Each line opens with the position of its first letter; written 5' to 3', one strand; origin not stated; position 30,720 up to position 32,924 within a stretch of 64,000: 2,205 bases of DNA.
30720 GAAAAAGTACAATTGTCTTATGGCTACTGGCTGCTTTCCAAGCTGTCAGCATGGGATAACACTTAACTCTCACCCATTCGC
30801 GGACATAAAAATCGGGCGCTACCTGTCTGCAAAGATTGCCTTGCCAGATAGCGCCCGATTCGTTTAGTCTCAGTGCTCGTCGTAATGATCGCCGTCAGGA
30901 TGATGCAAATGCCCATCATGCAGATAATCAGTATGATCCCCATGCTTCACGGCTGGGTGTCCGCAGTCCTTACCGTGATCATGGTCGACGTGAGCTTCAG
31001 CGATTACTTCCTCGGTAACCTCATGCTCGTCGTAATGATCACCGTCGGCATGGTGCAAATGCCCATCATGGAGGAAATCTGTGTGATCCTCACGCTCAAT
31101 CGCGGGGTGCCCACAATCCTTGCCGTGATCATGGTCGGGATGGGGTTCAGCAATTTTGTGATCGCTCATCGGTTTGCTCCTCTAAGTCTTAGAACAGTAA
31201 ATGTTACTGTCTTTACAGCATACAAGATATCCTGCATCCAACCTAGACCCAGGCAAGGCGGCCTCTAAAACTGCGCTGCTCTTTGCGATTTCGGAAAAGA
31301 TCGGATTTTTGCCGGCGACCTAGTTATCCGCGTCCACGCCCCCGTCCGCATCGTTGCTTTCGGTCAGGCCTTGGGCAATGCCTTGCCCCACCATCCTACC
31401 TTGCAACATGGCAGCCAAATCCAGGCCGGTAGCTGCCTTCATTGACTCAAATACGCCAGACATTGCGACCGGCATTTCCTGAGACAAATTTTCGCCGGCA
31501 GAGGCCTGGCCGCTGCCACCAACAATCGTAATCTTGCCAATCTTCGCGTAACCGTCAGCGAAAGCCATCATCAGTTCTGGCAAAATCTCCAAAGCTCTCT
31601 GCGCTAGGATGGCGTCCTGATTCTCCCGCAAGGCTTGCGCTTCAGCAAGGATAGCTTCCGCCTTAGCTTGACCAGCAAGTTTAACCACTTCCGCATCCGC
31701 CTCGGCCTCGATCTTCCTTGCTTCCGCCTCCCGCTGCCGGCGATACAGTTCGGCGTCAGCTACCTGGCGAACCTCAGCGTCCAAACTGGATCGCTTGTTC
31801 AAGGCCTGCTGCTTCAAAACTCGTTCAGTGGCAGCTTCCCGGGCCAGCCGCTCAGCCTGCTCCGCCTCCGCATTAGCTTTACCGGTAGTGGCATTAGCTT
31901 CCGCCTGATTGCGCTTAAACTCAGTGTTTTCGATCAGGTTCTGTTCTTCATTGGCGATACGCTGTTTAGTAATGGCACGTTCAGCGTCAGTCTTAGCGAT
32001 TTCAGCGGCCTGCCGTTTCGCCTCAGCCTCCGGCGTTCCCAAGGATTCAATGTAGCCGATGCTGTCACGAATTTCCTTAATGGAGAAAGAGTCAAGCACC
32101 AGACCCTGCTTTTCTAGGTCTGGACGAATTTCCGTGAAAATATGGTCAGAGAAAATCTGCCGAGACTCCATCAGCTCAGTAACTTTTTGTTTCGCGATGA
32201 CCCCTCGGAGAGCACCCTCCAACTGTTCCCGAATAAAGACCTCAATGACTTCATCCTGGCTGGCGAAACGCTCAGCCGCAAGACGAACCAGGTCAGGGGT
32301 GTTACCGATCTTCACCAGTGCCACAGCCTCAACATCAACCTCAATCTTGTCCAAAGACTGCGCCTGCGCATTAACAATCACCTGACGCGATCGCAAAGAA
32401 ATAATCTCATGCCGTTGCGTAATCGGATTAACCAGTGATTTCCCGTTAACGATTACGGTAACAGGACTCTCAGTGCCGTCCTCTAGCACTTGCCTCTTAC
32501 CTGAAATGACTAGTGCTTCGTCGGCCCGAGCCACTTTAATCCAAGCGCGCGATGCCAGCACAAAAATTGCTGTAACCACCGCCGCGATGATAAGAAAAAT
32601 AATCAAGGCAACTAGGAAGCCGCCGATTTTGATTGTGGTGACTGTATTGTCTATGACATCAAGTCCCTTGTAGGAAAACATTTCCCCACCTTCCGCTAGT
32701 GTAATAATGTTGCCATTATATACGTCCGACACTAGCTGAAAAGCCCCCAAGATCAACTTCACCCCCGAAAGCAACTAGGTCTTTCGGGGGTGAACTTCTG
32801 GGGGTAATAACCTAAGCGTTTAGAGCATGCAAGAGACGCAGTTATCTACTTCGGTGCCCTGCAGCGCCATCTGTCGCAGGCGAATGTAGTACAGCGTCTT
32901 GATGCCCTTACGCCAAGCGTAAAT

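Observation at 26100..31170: Low-GC accessory island: hypothetical protein, MacB/FtsX-type ABC exporter and duplicated His-rich protein inserted between pyrE and a flotillin gene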

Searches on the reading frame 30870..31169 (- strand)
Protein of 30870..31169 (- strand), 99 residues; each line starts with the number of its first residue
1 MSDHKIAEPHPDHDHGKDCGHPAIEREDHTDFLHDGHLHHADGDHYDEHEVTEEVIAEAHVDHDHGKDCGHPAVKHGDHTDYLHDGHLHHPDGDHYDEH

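Call 3: search_protein_families(library=pfam, proteins=[window:30870-31169:-], max_evalue=0.01)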
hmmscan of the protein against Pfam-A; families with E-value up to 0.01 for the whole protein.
window:30870-31169:- (99 aa): 0 families

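Call 4: search_protein_families(library=ncbifam, proteins=[window:30870-31169:-], max_evalue=0.01)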
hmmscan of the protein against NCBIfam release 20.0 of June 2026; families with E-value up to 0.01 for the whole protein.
window:30870-31169:- (99 aa): 0 families

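Call 15: search_dna_similar(query=window:30870-31169:-, collection=plasmids, mode=protein, max_evalue=0.001, max_rows=20)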
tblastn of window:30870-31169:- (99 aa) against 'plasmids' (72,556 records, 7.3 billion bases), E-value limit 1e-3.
No match.

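Call 19: search_solved_structures(query=window:30870-31169:-, max_evalue=10)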
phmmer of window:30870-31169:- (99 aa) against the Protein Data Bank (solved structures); distinct sequences matched with E-value up to 10: 0.

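Call 22: search_protein_families(library=pfam, proteins=[window:30870-31169:-], max_evalue=10)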
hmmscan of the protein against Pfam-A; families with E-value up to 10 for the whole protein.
window:30870-31169:- (99 aa): 0 families

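Call 23: search_protein_families(library=padloc, proteins=[window:30870-31169:-], max_evalue=0.01)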
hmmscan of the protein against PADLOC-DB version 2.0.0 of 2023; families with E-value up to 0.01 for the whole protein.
window:30870-31169:- (99 aa): 0 families

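Call 24: find_homologous_proteins(query=window:30870-31169:-, max_evalue=0.001)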
Query window:30870-31169:- (99 aa): 641 proteins with E <= 0.001 among 645 candidates; the best 120 are listed.
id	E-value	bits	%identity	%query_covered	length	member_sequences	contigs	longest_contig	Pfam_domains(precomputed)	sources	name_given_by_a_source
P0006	6.8e-56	206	100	100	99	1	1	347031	-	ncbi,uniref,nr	ncbi:hypothetical protein [Boudabousia marimammalium]|uniref:hypothetical protein n=1 Tax=Boudabousi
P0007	2.8e-32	130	70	100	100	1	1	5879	-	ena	-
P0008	5.7e-20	90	54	100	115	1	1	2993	-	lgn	-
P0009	4.0e-19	87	58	89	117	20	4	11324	-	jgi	jgi:hypothetical protein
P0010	4.0e-19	87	55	100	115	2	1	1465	-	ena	-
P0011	5.0e-19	87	54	100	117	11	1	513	-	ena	-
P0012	8.8e-19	86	56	100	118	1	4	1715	-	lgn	-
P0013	9.3e-19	86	53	99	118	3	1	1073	-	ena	-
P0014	2.1e-18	85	53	99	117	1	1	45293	-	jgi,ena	-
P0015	2.3e-18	85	57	89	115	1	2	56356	-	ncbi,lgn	-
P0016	3.6e-18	84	54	100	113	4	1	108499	-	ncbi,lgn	-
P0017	6.3e-18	83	53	100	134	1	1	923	-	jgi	jgi:hypothetical protein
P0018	6.7e-18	83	54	99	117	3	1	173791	-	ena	-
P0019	7.9e-18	83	56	100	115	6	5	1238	-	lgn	-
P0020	8.0e-18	83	51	89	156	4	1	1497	-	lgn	-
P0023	1.1e-17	82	54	99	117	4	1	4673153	-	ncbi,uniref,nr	ncbi:hypothetical protein [Granulicella sp. WH15]|uniref:hypothetical protein n=1 Tax=Granulicella s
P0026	2.0e-17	82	55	98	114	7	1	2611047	-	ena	-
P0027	2.1e-17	82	56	100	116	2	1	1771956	-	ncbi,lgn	-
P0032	4.4e-17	81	55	88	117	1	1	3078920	-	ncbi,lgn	ncbi:MAG: hypothetical protein ABL308_00400 [Oceanicaulis sp.]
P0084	5.8e-16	77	55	99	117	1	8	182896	-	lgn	-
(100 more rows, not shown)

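Call 28: find_encoding_contigs(protein=P0007, flank=10000, max_places=3)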
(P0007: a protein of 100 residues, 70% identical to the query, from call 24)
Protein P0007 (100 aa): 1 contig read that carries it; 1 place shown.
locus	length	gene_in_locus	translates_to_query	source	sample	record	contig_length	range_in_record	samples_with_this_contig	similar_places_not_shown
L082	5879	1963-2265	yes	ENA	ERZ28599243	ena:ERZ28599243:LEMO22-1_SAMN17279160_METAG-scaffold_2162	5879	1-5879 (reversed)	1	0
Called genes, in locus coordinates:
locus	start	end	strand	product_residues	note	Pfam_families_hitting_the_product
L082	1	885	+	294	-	?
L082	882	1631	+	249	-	PF07685:GATase_3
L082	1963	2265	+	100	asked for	-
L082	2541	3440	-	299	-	PF04203:Sortase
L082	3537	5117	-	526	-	PF16555:GramPos_pilinD1, PF17802:SpaA (faint)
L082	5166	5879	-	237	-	?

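Call 29: find_encoding_contigs(protein=P0023, flank=5000, max_places=2)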
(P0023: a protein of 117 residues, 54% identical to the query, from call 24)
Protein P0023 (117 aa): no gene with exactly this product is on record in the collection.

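Call 30: find_encoding_contigs(protein=P0026, flank=5000, max_places=2)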
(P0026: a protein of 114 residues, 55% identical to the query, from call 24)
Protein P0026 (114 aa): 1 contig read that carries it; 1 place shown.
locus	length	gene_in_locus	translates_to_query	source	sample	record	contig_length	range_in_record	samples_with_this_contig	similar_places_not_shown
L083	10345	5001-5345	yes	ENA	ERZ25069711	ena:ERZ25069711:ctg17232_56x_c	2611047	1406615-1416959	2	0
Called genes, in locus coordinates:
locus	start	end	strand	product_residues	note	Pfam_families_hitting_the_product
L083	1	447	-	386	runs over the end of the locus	PF03702:AnmK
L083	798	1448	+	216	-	PF27258:NspV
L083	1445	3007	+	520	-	-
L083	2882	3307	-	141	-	PF03702:AnmK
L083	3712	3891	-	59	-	-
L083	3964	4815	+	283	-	PF01545:Cation_efflux, PF16916:ZT_dimer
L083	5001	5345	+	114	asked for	-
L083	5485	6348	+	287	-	PF02535:Zip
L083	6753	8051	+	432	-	PF02321:OEP (weak)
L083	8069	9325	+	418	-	PF25917:BSH_RND, PF25919:BSH_CusB (weak), PF25973:BSH_CzcB, PF25954:Beta-barrel_RND_2 (weak)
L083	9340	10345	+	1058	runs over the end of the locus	PF00873:ACR_tran, PF02355:SecD_SecF_C (faint)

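Call 31: find_encoding_contigs(protein=P0032, flank=5000, max_places=2)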
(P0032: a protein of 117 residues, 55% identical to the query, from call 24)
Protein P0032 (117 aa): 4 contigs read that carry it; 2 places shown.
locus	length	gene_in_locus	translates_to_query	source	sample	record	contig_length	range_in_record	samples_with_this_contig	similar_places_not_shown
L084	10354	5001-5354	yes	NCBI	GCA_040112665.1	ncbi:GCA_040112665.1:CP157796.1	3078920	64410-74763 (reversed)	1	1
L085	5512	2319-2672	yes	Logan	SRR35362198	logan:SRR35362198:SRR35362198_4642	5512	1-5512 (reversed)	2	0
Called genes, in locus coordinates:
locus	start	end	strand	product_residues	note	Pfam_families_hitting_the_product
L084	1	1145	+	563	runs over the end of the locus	PF07969:Amidohydro_3, PF01979:Amidohydro_1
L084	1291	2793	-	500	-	PF20695:UbiD_N, PF01977:UbiD, PF20696:UbiD_C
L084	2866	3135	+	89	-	-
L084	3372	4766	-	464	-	PF00144:Beta-lactamase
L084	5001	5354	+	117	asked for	-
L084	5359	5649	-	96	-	PF00583:Acetyltransf_1 (weak), PF14542:Acetyltransf_CG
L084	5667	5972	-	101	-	PF14542:Acetyltransf_CG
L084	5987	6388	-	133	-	PF09996:DUF2237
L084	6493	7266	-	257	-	PF00378:ECH_1, PF16113:ECH_2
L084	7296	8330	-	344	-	PF08450:SGL (faint), PF01731:Arylesterase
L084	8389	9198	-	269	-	PF03167:UDG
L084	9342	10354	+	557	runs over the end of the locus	PF00890:FAD_binding_2 (faint), PF01266:DAO (faint), PF01946:Thi4 (faint), PF13450:NAD_binding_8 (weak), PF21162:ETFQO_UQ-bd, PF05187:Fer4_ETF_QO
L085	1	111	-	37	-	?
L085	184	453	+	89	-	-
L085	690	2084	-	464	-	PF00144:Beta-lactamase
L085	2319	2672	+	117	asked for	-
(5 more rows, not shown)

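Call 57: find_encoding_contigs(protein=P0027, flank=5000, max_places=1)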
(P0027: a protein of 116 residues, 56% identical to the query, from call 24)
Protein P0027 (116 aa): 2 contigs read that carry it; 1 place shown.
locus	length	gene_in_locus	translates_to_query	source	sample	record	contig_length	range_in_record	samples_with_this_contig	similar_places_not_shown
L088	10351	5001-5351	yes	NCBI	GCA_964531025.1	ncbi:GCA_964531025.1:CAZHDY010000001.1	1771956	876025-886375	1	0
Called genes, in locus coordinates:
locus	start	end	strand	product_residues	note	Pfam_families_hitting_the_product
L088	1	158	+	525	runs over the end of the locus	PF05834:Lycopene_cycl (faint), PF07992:Pyr_redox_2, PF03848:TehB (weak), PF13489:Methyltransf_23, PF08241:Methyltransf_11, PF08242:Methyltransf_12, PF13649:Methyltransf_25, PF13847:Methyltransf_31 (weak)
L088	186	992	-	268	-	PF13489:Methyltransf_23 (weak), PF01209:Ubie_methyltran, PF13847:Methyltransf_31, PF08241:Methyltransf_11, PF08242:Methyltransf_12, PF13649:Methyltransf_25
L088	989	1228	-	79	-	-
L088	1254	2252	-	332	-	PF02492:cobW, PF07683:CobW_C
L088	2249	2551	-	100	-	-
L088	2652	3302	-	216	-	-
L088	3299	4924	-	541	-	PF07690:MFS_1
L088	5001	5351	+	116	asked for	-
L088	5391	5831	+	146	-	PF01475:FUR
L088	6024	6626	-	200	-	PF08856:DUF1826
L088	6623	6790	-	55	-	PF00471:Ribosomal_L33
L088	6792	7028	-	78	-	PF00830:Ribosomal_L28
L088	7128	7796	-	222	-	-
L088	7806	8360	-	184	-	PF00034:Cytochrom_C (faint), PF13442:Cytochrome_CBB3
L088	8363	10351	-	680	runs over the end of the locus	PF00115:COX1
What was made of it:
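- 30870..31169 (-): 99-aa His/Asp-rich protein with 24 His and 2 Cys, built from two repeats of about 40 residues. It belongs to a widespread unannotated family and is probably a cytoplasmic zinc- or metal-binding protein. It is a separate transcription unit. Its relatives lie between a cation-efflux gene and a ZIP gene, next to RND-efflux genes (call 30), and with FUR, cobW, L33, L28 and DUF1826 genes (call 57).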

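Call 58: find_encoding_contigs(protein=P0018, flank=5000, max_places=1)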
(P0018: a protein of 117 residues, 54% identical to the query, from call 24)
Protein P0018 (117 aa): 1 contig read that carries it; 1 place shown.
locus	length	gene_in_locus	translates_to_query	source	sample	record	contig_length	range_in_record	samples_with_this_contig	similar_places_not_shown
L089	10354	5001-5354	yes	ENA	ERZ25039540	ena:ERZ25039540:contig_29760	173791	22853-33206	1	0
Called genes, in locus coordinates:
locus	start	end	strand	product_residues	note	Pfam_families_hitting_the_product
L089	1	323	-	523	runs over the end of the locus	PF02142:MGS, PF01808:AICARFT_IMPCHas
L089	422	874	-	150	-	-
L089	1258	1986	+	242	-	-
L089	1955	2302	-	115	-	-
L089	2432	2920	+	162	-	-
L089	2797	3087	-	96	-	PF05164:ZapA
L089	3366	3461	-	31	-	-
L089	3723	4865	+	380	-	PF01435:Peptidase_M48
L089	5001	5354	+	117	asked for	-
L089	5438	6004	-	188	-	PF00528:BPD_transp_1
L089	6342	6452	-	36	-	-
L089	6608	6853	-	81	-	-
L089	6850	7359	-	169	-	PF00528:BPD_transp_1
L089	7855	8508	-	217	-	PF00571:CBS, PF03471:CorC_HlyC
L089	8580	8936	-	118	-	PF01595:CNNM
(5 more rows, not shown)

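Call 80: search_solved_structures(query=A1, max_evalue=10)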
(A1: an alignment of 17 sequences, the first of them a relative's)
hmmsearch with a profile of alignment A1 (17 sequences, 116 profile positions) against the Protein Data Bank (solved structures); distinct sequences matched with E-value up to 10: 1.
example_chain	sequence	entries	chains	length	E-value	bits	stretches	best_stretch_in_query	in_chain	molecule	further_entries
8feh_D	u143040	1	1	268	1.2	12.6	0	47-69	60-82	Minor capsid protein A1 fusion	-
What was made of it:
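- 30870..31169 (-): It has no PDB or Pfam hit (calls 19, 22, 80).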

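Call 94: find_encoding_contigs(protein=P0016, flank=4000, max_places=1)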
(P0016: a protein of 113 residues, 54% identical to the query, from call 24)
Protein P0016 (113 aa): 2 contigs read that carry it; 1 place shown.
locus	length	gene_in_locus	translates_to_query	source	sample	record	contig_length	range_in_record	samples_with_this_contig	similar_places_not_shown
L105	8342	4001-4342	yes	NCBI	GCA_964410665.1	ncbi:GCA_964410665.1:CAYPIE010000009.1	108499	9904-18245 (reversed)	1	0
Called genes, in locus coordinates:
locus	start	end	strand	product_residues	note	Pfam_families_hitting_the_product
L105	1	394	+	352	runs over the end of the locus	-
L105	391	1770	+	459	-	-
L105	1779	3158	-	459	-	PF07607:DUF1570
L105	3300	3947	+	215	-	PF02441:Flavoprotein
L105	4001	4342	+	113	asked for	-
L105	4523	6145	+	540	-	PF13231:PMT_2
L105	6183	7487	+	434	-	PF02670:DXP_reductoisom, PF08436:DXP_redisom_C, PF13288:DXPR_C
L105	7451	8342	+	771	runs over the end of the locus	PF02163:Peptidase_M50, PF17820:PDZ_6 (faint)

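Call 95: find_encoding_contigs(protein=P0084, flank=4000, max_places=1)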
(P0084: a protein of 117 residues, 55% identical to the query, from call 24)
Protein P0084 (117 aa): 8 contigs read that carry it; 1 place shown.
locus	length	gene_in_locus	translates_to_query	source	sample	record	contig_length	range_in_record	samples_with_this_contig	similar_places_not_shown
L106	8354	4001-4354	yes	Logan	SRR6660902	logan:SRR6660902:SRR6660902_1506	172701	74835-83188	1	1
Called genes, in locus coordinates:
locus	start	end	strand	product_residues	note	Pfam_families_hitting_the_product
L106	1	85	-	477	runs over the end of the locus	PF02878:PGM_PMM_I, PF02879:PGM_PMM_II, PF02880:PGM_PMM_III, PF00408:PGM_PMM_IV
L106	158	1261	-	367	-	PF00483:NTP_transferase, PF12804:NTP_transf_3 (weak), PF22640:ManC_GMP_beta-helix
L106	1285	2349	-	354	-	PF20511:PMI_typeI_cat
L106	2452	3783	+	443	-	PF13506:Glyco_transf_21, PF13641:Glyco_tranf_2_3, PF13632:Glyco_trans_2_3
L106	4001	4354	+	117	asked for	-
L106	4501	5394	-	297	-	PF04055:Radical_SAM, PF13353:Fer4_12 (weak), PF13186:SPASM (weak)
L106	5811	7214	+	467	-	PF00483:NTP_transferase, PF01128:IspD (weak), PF02348:CTP_transf_3 (weak), PF12804:NTP_transf_3, PF25084:LbH_EIF2B, PF25087:GMPPB_C (weak), PF00132:Hexapep, PF00132:Hexapep, +2 more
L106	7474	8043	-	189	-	PF08281:Sigma70_r4_2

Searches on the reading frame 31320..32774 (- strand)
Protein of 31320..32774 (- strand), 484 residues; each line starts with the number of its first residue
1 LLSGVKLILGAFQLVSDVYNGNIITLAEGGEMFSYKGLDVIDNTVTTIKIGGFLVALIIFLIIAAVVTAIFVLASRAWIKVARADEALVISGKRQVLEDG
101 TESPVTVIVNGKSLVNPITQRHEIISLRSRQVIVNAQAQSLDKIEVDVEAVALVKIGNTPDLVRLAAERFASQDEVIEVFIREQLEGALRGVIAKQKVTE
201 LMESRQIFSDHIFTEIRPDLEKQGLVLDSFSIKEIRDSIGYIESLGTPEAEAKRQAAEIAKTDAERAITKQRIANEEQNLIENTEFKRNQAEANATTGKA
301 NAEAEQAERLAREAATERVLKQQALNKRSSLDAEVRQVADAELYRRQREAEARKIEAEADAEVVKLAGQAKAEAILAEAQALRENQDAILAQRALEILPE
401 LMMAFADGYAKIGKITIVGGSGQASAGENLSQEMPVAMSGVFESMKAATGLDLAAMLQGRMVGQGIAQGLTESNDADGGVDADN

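Call 3: search_protein_families(library=pfam, proteins=[window:31320-32774:-], max_evalue=0.01)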
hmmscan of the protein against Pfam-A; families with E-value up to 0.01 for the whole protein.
window:31320-32774:- (484 aa): 3 families
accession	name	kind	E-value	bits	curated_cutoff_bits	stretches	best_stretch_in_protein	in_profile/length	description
PF01145.31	Band_7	-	1.9e-18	67.6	23.6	1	82-264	3-174/176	SPFH domain / Band 7 family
PF15975.10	Flot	-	4.3e-06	27.3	27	1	349-429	3-85/124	Flotillin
PF01741.23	MscL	-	0.0012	19.6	27.4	1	14-74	34-94/123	Large-conductance mechanosensitive channel, MscL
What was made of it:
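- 31320..32774 (-): SPFH/flotillin gene, the right flank (GC3 0.56). Pfam Band_7 at 1.9e-18 and Flot at 4.3e-06 (call 3).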

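Call 4: search_protein_families(library=ncbifam, proteins=[window:31320-32774:-], max_evalue=0.01)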
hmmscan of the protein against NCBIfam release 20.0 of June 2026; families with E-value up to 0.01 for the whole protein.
window:31320-32774:- (484 aa): 1 family
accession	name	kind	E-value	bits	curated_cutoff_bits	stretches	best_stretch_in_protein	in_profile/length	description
NF058507.1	FlotScfldFlot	equivalog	2.8e-45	155.3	700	2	62-296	5-242/477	flotillin lipid rafts scaffold protein FloT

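Call 23: search_protein_families(library=padloc, proteins=[window:31320-32774:-], max_evalue=0.01)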
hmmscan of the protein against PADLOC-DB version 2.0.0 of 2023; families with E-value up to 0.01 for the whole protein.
window:31320-32774:- (484 aa): 0 families

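Call 89: find_related_loci(query=window:31320-32774:-, collection=metagenome_contigs, flank=10000)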
Query window:31320-32774:- (484 aa) in metagenome_contigs; peptide patterns used: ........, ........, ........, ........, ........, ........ (x = any residue, [..] = any of these).
303 stretches matched a pattern; 15 encode a relative of the query (tblastn E <= 1e-3); 15 distinct loci.
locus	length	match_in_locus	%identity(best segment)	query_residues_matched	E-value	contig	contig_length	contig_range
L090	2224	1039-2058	28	78-430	1e-22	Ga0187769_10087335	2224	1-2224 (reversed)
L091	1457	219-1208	27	78-421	2e-19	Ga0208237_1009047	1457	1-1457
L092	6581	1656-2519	29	85-386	9e-13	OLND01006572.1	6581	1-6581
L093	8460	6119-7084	26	36-348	3e-12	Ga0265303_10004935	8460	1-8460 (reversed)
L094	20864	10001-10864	29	85-386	1e-12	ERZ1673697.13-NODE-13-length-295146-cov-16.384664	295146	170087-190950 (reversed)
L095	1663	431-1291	27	85-386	5e-10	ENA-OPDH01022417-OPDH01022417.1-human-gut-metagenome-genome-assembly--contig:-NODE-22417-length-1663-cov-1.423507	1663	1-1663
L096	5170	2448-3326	26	50-335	2e-9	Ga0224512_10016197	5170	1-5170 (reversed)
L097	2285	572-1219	28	80-308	2e-9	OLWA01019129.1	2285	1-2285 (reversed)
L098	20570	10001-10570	26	80-275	1e-8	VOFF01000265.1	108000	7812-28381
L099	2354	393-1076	27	45-280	2e-8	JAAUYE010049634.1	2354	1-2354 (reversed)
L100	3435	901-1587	24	44-280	6e-8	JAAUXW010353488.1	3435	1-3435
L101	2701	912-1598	24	44-280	9e-8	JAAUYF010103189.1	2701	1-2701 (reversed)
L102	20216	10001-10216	41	328-402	7e-6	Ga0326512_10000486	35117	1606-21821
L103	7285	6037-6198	47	345-402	1e-5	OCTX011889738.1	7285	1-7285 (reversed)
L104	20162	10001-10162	35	219-272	3e-5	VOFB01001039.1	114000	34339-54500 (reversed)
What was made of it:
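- On Horizontally acquired DNA (phyletic criterion): The flotillin scan of metagenomes gave at most 29% identity over full-length matches (call 89).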
